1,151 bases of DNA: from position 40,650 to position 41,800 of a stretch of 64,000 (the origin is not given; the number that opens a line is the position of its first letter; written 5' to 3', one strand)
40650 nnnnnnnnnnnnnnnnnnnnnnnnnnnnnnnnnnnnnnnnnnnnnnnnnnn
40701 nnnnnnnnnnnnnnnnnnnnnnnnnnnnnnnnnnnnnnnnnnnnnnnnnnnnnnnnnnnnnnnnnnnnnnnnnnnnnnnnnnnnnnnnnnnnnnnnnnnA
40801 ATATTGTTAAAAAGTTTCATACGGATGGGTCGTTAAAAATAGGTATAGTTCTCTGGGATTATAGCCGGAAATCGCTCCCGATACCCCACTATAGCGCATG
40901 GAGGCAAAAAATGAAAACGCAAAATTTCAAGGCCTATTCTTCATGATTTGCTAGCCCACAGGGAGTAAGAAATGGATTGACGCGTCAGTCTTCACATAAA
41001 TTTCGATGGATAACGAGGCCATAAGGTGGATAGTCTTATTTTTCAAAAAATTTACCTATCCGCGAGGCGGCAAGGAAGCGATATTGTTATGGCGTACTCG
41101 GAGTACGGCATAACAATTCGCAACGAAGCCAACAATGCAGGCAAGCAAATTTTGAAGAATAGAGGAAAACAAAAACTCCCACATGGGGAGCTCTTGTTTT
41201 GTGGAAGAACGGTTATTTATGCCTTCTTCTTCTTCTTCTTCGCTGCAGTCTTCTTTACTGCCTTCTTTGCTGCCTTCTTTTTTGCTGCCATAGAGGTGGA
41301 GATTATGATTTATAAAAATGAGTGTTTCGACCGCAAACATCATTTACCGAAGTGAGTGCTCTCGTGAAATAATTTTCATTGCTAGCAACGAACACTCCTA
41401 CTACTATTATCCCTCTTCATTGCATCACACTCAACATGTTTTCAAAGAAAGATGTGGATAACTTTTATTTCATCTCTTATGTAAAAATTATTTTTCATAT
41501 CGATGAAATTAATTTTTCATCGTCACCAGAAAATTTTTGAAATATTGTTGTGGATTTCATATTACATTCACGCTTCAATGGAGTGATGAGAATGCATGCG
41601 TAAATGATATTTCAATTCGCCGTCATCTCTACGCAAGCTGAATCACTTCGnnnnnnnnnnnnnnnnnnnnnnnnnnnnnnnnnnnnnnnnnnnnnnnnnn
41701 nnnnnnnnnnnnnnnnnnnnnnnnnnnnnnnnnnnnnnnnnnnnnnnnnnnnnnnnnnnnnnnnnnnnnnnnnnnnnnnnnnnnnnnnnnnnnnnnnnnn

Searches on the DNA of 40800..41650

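Call 77: search_rna_families(source=window, start=40800, end=41650, threshold=evalue, max_evalue=10)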
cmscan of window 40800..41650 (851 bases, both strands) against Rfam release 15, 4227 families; matches with E-value up to 10: 8.
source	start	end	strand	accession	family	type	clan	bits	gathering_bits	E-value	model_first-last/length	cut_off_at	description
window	40878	40970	-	RF03183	MIR5516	Gene; miRNA;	-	21.4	93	0.14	1-69/69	no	MIR5516 microRNA precursor family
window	41135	41202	+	RF02063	STnc350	Gene; sRNA;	-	21.3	60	0.26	1-68/68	no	Salmonella enterica sRNA STnc350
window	41166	41225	-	RF01859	Phe_leader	Cis-reg; leader;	-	18.2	55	3.2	1-125/125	no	Phenylalanine leader peptide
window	41477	41622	-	RF01233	snoU109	Gene; snRNA; snoRNA; HACA-box;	-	18.2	43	4.2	1-134/134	no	Small nucleolar RNA U109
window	41476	41530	-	RF01283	snoU30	Gene; snRNA; snoRNA; CD-box;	CL00052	16.6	45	5.3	1-86/86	no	Small nucleolar RNA U30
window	41467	41525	-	RF01300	snoU49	Gene; snRNA; snoRNA; CD-box;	CL00062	16.5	35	2.7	1-65/65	no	Small nucleolar RNA U49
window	41454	41528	-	RF01426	snoR126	Gene; snRNA; snoRNA; CD-box;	-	15.6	39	9.4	1-101/101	no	small nucleolar RNA snoR126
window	41084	41172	+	RF01758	sucA-II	Cis-reg;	-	10.5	70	9.6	1-217/217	no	sucA-II RNA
